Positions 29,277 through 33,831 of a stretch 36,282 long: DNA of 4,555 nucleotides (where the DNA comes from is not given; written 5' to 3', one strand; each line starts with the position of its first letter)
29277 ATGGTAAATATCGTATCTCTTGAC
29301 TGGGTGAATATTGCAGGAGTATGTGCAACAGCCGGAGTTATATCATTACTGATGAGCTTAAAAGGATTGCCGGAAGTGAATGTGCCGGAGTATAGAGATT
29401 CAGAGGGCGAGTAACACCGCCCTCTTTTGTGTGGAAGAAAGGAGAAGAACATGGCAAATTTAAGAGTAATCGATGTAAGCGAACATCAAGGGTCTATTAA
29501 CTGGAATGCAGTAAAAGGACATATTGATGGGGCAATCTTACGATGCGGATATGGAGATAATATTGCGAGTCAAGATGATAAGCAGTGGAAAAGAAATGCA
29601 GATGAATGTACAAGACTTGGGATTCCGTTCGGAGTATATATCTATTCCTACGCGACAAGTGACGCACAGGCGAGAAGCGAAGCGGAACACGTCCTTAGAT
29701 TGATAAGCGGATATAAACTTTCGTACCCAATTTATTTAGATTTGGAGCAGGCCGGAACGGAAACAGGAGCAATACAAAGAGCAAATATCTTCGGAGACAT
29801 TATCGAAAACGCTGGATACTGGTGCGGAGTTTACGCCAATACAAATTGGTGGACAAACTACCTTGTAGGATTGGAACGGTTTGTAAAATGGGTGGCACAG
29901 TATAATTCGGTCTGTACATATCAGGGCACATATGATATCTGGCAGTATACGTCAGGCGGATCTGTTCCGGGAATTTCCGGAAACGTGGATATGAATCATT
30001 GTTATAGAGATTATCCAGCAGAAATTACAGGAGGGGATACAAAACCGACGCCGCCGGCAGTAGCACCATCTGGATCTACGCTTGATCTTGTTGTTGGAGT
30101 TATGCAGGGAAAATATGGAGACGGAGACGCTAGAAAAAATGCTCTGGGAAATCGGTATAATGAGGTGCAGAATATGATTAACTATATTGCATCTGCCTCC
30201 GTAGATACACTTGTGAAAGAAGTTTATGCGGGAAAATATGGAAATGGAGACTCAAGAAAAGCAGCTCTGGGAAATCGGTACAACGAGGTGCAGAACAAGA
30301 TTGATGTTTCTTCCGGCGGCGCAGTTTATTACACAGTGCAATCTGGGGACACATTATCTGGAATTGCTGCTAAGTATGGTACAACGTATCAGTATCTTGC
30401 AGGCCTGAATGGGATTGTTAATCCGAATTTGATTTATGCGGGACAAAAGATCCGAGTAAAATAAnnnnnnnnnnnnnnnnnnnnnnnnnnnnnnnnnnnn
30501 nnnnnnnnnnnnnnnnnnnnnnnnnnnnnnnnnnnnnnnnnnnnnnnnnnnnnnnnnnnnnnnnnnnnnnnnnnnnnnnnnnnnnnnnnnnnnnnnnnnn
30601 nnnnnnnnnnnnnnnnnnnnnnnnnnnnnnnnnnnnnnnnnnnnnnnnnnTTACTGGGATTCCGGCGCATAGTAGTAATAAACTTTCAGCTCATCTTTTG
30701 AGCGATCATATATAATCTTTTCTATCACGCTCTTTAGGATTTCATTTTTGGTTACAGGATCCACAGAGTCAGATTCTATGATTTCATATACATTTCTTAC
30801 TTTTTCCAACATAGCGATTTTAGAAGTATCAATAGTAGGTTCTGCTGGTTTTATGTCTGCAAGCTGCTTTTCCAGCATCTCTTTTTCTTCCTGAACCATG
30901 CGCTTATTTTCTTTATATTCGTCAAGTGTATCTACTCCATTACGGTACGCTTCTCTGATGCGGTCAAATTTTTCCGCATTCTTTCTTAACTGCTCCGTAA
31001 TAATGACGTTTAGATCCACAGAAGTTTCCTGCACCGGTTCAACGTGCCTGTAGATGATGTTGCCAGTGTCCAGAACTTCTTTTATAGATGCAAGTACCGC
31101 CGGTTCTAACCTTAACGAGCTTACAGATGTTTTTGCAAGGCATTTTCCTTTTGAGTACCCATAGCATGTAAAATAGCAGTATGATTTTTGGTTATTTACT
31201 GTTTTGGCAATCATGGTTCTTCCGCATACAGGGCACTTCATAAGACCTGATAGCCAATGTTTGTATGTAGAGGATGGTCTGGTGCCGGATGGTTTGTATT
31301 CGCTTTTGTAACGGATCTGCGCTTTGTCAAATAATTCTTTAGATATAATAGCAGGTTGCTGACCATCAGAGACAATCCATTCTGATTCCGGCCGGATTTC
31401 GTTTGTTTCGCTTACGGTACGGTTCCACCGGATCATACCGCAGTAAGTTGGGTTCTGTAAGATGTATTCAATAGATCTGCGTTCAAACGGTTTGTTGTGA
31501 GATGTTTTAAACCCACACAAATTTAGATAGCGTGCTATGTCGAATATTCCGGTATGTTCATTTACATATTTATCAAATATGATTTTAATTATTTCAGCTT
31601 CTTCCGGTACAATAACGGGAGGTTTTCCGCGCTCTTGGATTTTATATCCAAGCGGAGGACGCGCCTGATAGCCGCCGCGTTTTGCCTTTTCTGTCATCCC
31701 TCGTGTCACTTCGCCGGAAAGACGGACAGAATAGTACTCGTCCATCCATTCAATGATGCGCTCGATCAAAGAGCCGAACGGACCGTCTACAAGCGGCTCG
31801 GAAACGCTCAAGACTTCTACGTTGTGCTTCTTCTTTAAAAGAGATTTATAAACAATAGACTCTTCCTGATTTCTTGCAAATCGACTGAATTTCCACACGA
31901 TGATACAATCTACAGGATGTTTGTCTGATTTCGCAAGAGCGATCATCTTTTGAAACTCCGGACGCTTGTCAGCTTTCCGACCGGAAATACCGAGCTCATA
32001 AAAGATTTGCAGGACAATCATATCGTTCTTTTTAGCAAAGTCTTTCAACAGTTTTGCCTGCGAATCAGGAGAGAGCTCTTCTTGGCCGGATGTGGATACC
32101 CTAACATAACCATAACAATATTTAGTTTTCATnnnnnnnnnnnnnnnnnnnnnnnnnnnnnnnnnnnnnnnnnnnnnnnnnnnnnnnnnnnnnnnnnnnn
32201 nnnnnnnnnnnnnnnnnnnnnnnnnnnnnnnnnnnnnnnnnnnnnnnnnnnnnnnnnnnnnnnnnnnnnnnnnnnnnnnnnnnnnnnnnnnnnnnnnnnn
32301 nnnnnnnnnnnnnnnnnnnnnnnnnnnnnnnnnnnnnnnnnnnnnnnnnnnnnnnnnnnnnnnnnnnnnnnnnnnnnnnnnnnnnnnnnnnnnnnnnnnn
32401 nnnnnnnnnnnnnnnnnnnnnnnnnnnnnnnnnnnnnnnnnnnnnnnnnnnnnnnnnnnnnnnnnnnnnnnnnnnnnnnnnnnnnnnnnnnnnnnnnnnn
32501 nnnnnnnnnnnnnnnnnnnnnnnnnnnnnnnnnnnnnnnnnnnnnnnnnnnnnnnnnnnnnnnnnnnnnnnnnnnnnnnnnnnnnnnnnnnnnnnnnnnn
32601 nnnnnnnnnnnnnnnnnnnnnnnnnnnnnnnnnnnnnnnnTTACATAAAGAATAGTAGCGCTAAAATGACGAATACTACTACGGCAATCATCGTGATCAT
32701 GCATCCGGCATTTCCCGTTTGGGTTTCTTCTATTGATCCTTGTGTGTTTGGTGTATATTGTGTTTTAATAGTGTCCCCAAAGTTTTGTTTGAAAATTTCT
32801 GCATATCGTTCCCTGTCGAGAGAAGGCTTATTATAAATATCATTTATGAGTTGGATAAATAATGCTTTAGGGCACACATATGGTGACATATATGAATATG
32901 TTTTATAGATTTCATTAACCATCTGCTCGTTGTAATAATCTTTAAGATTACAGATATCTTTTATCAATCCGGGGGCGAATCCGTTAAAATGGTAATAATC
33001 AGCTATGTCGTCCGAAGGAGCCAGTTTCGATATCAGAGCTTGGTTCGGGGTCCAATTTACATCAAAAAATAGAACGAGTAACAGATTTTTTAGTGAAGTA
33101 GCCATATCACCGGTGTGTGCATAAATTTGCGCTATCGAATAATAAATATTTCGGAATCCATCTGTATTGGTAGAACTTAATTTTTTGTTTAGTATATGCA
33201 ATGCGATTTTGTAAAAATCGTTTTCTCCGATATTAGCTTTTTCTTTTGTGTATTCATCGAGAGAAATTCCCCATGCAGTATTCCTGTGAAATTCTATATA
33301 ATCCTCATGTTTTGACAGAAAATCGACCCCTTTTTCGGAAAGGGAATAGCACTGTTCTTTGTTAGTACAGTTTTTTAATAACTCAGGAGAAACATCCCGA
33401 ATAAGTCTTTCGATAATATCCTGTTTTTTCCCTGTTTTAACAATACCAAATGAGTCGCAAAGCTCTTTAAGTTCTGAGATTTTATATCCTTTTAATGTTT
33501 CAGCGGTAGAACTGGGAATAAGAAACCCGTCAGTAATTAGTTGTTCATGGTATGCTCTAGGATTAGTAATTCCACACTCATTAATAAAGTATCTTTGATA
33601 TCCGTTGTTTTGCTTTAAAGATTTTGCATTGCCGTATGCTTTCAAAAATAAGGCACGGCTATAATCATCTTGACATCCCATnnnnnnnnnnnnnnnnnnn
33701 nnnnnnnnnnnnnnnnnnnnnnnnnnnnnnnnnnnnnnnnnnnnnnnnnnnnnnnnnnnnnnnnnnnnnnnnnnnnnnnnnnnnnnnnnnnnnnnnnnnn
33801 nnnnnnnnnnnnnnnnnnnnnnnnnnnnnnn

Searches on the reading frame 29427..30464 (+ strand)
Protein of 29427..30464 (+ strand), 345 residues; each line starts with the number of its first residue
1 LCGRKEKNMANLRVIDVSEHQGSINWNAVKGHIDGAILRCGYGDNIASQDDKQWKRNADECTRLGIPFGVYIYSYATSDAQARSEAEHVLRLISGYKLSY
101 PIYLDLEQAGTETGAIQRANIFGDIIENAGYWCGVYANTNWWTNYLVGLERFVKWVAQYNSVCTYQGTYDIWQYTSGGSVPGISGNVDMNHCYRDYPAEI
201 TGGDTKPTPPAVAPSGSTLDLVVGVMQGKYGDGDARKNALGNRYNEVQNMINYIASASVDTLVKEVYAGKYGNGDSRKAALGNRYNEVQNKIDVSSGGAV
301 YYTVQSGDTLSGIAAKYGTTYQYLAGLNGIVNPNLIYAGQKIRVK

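Call 62: search_protein_families(library=phrogs, proteins=[window:29427-30464:+], max_evalue=0.01)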
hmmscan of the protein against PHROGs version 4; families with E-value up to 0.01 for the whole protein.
window:29427-30464:+ (345 aa): 19 families
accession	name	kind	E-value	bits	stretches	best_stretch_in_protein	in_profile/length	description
phrog_291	-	lysis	7e-63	214.1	1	8-344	109-474/509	endolysin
phrog_6219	-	lysis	3e-26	93.7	1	13-206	3-200/326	endolysin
phrog_6745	-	lysis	1.6e-23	84.2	1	9-172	1-168/396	endolysin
phrog_7698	-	lysis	1.7e-17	65.2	2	256-292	271-310/316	endolysin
phrog_3861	-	lysis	9.3e-17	62.1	1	215-293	150-232/455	amidase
phrog_4602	-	other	9.7e-16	59.3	1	292-344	27-79/220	transglycosylase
phrog_7348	-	lysis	7.3e-12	44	1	286-344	2089-2149/2564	endolysin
phrog_380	-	lysis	9.6e-12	45.5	1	295-344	179-234/309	endolysin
phrog_20780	-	unknown function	1.8e-08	35.6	1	288-342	62-115/117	-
phrog_2742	-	lysis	2.3e-08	34.9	1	295-345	261-311/318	endolysin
phrog_13545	-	unknown function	7.8e-08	32.9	1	300-344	273-317/323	-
phrog_9611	-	lysis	5.1e-07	30.5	1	275-345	159-224/246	endolysin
phrog_5182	-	lysis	8.5e-07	29.9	1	297-343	215-261/321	endolysin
phrog_28394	-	unknown function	1e-06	29.2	1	292-344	62-111/303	-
phrog_14642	-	lysis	7.5e-06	26.6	1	299-344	26-70/215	endolysin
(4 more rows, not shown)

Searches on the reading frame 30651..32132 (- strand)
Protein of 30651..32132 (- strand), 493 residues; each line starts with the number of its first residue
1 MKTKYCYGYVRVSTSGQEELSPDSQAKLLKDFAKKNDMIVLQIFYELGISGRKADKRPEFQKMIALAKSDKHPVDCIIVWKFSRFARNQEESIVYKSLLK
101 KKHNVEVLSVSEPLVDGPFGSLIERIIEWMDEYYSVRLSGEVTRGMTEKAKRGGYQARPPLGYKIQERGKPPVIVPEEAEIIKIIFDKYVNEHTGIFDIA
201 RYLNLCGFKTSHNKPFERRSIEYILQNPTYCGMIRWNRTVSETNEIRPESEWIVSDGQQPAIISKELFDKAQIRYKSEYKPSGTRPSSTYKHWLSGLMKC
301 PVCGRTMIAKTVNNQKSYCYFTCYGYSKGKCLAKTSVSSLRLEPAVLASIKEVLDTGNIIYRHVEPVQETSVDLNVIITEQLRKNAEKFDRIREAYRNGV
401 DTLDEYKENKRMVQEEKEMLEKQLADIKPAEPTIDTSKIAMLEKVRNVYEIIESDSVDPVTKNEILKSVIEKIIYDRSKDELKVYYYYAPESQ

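Call 6: search_protein_families(library=pfam, proteins=[window:30651-32132:-], max_evalue=10)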
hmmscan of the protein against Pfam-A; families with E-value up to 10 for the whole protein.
window:30651-32132:- (493 aa): 9 families
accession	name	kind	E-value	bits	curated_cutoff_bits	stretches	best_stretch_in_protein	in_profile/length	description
PF00239.26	Resolvase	-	5.6e-28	98.3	23.3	1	7-154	2-144/145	Resolvase, N terminal domain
PF07508.19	Recombinase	-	8.2e-26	90.7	21.1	1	176-275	1-99/102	Recombinase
PF13408.12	Zn_ribbon_recom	-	2.6e-10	41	25.3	1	293-350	1-57/58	Recombinase zinc beta ribbon domain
PF22694.1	CtpB_N-like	-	0.025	15.5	27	1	424-471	21-67/85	Activating protease CtpB N-terminal domain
PF06044.18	DpnI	-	0.028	14.5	26.7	1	279-322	13-56/183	Dam-replacing family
PF09377.16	SBDS_domain_II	-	0.033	14.5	27.2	1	446-474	1-29/62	SBDS protein, domain II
PF20492.3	ERM_helical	-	0.04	14.4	40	1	380-428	13-61/120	Ezrin/radixin/moesin, alpha-helical domain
PF23804.1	DUF7179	-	0.11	13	27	1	378-428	44-87/90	Family of unknown function (DUF7179)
PF08271.17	Zn_Ribbon_TF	-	2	8.5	29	1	298-319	1-22/43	TFIIB zinc-binding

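Call 62: search_protein_families(library=phrogs, proteins=[window:30651-32132:-], max_evalue=0.01)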
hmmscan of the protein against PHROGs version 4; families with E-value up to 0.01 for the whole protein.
window:30651-32132:- (493 aa): 3 families
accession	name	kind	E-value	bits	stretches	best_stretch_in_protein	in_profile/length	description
phrog_95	-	integration and excision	1.2e-121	408.4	1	1-482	85-562/651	integrase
phrog_125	-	DNA, RNA and nucleotide metabolism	2.4e-29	103.6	1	2-275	18-248/254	DNA invertase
phrog_7701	-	DNA, RNA and nucleotide metabolism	0.00021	22.6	0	157-193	2-36/137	DNA invertase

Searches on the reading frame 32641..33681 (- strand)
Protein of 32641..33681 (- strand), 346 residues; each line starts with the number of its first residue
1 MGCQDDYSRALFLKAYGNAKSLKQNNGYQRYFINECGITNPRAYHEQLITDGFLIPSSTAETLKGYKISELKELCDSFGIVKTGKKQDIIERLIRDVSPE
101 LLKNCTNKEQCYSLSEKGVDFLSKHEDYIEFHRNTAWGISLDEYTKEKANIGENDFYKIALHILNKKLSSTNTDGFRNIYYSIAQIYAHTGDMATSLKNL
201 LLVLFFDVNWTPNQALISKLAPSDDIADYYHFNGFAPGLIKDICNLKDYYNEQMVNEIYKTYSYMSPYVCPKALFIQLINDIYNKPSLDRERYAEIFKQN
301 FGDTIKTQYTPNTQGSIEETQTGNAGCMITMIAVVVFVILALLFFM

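Call 6: search_protein_families(library=pfam, proteins=[window:32641-33681:-], max_evalue=10)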
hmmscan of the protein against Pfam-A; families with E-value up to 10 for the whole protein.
window:32641-33681:- (346 aa): 7 families
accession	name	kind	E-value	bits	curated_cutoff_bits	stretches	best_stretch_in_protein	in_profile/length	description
PF02037.33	SAP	-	2.8e-07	30.4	23.9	1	63-95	2-34/37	SAP domain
PF23023.1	Anti-Pycsar_Apyc1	-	0.013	15.4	50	1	11-56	13-60/250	Anti-Pycsar protein Apyc1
PF18768.7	RNPP_C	-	0.017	15.1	26.5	1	122-199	24-101/213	RNPP family C-terminal domain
PF07498.18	Rho_N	-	0.029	14.8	24.9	1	63-94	2-35/43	Rho termination factor, N-terminal domain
PF18953.6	SAP_new25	-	0.058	13.5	26.3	1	69-94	11-36/51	SAP domain-containing new25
PF24224.1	DUF7440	-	0.12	13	25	1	58-96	69-106/110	Family of unknown function (DUF7440)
PF15335.11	CAAP1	-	0.15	13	25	0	62-75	34-47/63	Caspase activity and apoptosis inhibitor 1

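Call 32: search_protein_families(library=ncbifam, proteins=[window:32641-33681:-], max_evalue=10)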
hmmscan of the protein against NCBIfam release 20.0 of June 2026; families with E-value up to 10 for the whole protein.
window:32641-33681:- (346 aa): 1 family
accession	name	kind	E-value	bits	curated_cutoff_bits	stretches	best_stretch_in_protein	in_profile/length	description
NF002989.0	PRK03732.1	equivalog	0.042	14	181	1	58-102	11-54/114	hypothetical protein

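Call 62: search_protein_families(library=phrogs, proteins=[window:32641-33681:-], max_evalue=0.01)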
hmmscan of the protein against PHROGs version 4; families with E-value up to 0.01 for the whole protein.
window:32641-33681:- (346 aa): 1 family
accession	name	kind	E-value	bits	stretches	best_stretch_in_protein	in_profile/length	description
phrog_10777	-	unknown function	2.9e-06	27.5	1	53-179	151-269/482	-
